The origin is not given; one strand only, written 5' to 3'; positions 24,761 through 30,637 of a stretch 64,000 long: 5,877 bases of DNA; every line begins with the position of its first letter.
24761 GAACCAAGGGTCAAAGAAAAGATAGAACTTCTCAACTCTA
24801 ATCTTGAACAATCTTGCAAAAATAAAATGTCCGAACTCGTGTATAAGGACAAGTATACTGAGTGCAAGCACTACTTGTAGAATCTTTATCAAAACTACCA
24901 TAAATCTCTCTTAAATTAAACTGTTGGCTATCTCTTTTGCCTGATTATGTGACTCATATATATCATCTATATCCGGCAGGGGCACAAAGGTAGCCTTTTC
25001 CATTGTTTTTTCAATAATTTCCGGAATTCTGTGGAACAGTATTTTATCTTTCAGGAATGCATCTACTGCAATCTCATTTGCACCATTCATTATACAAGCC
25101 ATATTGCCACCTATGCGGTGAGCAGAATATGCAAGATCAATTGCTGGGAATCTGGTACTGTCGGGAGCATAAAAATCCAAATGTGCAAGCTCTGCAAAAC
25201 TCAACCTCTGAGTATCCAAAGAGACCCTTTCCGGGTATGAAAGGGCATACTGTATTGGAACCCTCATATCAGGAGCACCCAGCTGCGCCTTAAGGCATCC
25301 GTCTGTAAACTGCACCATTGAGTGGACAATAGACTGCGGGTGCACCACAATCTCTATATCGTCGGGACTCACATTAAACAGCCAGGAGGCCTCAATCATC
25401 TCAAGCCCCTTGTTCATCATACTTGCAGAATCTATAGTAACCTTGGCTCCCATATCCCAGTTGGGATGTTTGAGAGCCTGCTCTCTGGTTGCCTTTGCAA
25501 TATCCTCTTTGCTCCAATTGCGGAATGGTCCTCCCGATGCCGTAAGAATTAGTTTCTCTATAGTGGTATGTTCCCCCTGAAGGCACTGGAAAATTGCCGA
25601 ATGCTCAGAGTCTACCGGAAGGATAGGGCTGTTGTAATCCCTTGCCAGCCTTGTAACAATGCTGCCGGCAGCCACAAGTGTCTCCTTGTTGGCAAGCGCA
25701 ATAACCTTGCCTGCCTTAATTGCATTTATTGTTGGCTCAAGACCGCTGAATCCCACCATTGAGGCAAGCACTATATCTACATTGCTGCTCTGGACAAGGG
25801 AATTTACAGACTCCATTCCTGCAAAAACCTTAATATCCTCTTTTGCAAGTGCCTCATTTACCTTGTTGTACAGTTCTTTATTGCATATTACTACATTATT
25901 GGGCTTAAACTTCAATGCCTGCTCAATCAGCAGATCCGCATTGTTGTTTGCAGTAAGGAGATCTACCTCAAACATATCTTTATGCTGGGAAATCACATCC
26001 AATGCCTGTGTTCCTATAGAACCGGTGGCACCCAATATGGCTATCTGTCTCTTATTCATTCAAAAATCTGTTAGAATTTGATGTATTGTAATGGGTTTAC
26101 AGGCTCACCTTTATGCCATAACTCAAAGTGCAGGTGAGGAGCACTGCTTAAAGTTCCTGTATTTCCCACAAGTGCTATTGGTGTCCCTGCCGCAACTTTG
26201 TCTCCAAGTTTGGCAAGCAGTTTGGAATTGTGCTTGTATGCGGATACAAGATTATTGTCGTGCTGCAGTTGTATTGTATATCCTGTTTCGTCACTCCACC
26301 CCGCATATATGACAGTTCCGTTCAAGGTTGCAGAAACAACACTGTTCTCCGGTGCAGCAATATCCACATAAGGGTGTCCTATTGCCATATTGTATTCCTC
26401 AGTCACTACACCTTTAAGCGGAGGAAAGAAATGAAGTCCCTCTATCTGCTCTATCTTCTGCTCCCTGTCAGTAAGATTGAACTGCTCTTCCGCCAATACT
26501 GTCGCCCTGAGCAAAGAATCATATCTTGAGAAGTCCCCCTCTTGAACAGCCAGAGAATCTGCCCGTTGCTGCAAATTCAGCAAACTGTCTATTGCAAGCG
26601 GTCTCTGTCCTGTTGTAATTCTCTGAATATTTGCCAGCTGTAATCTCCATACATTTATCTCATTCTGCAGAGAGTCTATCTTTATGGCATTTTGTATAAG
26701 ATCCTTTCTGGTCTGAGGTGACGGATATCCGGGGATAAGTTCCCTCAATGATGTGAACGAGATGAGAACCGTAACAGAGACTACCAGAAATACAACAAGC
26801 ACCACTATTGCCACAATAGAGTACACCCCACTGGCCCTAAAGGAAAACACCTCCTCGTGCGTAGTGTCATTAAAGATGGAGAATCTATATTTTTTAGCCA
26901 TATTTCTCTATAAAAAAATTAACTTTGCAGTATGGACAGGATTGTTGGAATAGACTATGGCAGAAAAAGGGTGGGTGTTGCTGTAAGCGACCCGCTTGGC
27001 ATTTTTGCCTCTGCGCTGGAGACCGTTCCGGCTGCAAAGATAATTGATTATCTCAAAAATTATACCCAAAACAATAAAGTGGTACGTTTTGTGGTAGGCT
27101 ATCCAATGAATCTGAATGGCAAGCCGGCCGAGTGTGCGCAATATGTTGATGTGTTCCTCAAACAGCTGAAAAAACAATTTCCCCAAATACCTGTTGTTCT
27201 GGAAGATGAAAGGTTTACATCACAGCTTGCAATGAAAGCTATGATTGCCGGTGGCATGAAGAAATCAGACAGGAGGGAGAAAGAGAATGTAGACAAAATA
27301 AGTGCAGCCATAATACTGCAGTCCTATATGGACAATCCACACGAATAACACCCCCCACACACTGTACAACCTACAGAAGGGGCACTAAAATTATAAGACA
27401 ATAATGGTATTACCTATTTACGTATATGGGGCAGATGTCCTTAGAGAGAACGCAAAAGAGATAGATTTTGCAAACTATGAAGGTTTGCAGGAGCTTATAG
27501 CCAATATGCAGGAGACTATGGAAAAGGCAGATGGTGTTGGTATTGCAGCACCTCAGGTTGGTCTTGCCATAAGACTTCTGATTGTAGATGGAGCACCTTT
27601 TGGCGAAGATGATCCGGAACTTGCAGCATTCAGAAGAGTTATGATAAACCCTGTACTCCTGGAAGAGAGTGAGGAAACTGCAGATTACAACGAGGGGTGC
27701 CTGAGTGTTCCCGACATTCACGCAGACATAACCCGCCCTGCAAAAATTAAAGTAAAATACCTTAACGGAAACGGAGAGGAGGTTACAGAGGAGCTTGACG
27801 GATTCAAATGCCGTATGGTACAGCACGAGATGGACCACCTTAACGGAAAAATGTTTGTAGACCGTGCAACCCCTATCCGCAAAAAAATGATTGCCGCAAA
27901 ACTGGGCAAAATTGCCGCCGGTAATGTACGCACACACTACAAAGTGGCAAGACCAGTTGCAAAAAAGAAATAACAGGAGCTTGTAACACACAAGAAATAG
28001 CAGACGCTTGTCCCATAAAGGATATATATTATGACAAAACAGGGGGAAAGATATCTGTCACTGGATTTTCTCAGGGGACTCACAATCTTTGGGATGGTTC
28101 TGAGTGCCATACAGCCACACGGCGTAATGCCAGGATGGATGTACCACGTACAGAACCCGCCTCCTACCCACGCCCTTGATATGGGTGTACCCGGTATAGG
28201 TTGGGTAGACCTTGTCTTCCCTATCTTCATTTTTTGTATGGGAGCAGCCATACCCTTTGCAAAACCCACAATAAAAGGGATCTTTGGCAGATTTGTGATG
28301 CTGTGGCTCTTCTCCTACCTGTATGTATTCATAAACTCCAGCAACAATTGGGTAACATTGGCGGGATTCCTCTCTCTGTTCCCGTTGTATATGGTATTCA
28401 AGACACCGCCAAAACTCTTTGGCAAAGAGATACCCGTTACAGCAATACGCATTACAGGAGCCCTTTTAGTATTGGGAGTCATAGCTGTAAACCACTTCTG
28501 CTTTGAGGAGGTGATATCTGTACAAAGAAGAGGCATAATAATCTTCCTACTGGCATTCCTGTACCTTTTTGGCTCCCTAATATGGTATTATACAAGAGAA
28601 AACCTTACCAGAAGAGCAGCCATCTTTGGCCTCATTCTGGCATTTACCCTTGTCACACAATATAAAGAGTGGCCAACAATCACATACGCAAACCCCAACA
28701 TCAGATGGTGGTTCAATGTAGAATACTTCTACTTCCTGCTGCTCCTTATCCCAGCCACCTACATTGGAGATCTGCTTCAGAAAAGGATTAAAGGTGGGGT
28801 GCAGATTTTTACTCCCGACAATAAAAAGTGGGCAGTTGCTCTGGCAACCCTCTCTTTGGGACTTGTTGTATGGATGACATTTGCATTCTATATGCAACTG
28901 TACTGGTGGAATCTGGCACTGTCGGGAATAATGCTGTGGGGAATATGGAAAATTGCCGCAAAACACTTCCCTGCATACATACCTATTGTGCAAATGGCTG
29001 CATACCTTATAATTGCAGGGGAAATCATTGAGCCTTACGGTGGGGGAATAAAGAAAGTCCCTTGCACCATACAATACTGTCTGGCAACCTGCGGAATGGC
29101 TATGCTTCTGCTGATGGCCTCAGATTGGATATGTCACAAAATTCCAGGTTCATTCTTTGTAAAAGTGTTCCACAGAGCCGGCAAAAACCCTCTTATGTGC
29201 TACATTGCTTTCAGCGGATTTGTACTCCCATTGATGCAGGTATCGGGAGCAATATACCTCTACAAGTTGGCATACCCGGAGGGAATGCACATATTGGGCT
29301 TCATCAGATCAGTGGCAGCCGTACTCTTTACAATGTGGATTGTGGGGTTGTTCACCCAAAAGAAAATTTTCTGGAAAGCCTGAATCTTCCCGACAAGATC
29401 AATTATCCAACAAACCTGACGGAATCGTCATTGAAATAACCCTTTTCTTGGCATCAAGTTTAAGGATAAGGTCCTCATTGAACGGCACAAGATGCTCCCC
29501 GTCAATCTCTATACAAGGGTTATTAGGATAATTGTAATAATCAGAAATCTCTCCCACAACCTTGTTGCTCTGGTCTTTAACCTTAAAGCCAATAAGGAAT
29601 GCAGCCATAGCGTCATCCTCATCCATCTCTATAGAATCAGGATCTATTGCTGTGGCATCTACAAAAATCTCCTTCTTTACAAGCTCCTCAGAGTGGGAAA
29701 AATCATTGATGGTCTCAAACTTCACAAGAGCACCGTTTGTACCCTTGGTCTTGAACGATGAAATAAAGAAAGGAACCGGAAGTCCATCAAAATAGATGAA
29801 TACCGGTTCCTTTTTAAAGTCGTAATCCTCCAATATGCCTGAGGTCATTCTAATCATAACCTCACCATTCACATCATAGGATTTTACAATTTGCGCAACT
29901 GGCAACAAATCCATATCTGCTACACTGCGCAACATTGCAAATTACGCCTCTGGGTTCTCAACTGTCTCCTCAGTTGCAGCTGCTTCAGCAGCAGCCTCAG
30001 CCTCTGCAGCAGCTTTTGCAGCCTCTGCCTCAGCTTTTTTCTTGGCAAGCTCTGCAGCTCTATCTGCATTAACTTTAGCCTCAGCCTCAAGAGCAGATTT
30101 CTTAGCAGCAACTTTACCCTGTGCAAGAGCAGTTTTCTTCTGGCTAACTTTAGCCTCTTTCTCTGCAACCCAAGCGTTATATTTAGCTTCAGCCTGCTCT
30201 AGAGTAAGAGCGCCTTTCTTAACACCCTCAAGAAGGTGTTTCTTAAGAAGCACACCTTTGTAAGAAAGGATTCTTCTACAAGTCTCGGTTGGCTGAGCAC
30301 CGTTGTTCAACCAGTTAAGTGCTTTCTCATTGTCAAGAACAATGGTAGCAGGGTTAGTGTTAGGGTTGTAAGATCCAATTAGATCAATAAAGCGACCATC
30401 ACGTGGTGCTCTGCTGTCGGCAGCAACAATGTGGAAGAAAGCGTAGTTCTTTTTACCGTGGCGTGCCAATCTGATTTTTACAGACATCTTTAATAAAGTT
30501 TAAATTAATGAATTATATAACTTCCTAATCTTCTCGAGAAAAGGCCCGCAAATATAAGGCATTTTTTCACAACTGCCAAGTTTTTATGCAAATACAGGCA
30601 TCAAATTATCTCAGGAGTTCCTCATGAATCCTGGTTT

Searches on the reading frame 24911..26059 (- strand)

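Call 27: search_protein_families(library=pfam, proteins=[window:24911-26059:-])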
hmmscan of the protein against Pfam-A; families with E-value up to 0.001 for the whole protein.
window:24911-26059:- (382 aa): 4 families
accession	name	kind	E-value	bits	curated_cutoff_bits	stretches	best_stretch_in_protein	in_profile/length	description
PF02670.22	DXP_reductoisom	-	4.4e-43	147.5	21.7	1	6-132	1-129/129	1-deoxy-D-xylulose 5-phosphate reductoisomerase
PF08436.17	DXP_redisom_C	-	1.8e-41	140.6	26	1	146-228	1-84/84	1-deoxy-D-xylulose 5-phosphate reductoisomerase C-terminal domain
PF13288.12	DXPR_C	-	2.7e-39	134.4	27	1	260-376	1-114/115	DXP reductoisomerase C-terminal domain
PF01118.30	Semialdhyde_dh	-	8.8e-05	23.3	26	1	5-80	1-73/121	Semialdehyde dehydrogenase, NAD binding domain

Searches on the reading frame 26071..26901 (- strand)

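Call 65: search_protein_families(library=pfam, proteins=[window:26071-26901:-], max_evalue=0.01)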
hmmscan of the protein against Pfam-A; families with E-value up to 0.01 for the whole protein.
window:26071-26901:- (276 aa): 1 family
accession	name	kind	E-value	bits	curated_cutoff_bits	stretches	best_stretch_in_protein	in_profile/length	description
PF01551.29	Peptidase_M23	-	7.5e-28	97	28.7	1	177-270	4-96/96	Peptidase family M23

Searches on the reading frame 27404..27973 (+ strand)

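Call 27: search_protein_families(library=pfam, proteins=[window:27404-27973:+])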
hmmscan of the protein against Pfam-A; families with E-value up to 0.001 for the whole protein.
window:27404-27973:+ (189 aa): 1 family
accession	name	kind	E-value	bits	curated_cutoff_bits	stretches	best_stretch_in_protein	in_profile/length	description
PF01327.26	Pep_deformylase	-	2.4e-49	167.4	22.8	1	3-160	2-155/156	Polypeptide deformylase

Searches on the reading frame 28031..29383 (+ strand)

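Call 65: search_protein_families(library=pfam, proteins=[window:28031-29383:+], max_evalue=0.01)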
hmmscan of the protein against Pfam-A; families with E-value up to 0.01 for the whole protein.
window:28031-29383:+ (450 aa): 1 family
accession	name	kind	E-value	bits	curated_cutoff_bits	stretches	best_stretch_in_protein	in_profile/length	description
PF16401.11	DUF5009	-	3.7e-35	122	25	1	9-248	3-259/260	Domain of unknown function (DUF5009)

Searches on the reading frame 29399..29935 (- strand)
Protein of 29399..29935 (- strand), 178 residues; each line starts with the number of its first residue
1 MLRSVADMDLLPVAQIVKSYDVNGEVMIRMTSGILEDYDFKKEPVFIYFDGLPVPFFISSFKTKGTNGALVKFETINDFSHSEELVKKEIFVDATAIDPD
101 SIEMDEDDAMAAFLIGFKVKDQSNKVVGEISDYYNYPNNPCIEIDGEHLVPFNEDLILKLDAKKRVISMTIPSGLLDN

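Call 27: search_protein_families(library=pfam, proteins=[window:29399-29935:-])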
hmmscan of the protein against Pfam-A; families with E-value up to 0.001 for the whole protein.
window:29399-29935:- (178 aa): 2 families
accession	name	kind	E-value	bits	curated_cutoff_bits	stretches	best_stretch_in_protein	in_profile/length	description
PF24986.1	PRC_RimM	-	2.9e-13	49.7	27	1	113-175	3-69/69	RimM PRC barrel domain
PF01782.24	RimM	-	4.2e-10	40.2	23.5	1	13-94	2-82/84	RimM N-terminal domain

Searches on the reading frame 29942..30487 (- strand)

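Call 27: search_protein_families(library=pfam, proteins=[window:29942-30487:-])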
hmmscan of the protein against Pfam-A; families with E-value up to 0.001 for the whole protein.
window:29942-30487:- (181 aa): 1 family
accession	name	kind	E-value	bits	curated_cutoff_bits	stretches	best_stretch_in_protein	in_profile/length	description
PF00886.24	Ribosomal_S16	-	2.4e-24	85.5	27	1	9-67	1-62/62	Ribosomal protein S16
